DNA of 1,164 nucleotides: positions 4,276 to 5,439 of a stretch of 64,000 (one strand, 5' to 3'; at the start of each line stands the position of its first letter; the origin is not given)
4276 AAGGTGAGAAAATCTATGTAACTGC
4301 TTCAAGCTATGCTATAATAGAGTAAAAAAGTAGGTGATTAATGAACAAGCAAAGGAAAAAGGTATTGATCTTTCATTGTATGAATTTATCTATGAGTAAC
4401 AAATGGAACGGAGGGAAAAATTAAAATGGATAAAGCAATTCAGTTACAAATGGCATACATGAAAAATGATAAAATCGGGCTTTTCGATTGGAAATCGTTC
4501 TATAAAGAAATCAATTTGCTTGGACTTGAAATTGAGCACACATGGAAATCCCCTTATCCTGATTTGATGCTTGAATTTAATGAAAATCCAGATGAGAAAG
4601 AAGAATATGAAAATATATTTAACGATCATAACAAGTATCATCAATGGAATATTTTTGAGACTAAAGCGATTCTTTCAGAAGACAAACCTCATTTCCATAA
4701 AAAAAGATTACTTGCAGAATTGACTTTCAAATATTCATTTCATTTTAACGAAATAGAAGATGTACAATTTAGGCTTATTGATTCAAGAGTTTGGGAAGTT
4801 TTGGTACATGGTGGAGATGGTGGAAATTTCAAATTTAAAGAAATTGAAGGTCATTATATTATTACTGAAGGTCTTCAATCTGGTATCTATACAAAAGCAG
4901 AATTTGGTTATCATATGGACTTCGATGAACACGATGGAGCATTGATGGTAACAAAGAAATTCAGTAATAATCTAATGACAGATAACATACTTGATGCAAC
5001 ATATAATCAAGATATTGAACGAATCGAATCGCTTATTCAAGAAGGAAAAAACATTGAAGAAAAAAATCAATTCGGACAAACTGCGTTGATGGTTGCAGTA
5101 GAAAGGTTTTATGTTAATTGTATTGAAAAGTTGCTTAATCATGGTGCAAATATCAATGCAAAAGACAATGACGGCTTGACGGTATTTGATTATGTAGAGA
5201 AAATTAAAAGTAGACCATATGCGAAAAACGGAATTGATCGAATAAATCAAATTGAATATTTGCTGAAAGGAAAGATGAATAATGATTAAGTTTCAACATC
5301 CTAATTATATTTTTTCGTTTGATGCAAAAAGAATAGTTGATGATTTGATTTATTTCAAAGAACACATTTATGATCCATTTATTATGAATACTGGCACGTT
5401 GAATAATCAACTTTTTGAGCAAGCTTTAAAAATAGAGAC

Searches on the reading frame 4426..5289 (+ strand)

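Call 25: search_protein_families(library=pfam, proteins=[window:4426-5289:+], max_evalue=0.01)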
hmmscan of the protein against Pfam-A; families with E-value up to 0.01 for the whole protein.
window:4426-5289:+ (287 aa): 5 families
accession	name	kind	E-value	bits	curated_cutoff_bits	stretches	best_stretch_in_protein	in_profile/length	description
PF13857.12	Ank_5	-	2e-09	38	27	1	203-256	1-55/56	Ankyrin repeats (many copies)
PF12796.13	Ank_2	-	2.5e-09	38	27.3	1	191-254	4-64/90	Ankyrin repeats (3 copies)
PF00023.36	Ank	-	1.2e-07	32.1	21.1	1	217-248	2-33/33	Ankyrin repeat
PF13637.12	Ank_4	-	1.4e-06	28.9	22.7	1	222-256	2-36/50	Ankyrin repeats (many copies)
PF13606.12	Ank_3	-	0.0058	17.5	22.3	0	216-245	1-30/30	Ankyrin repeat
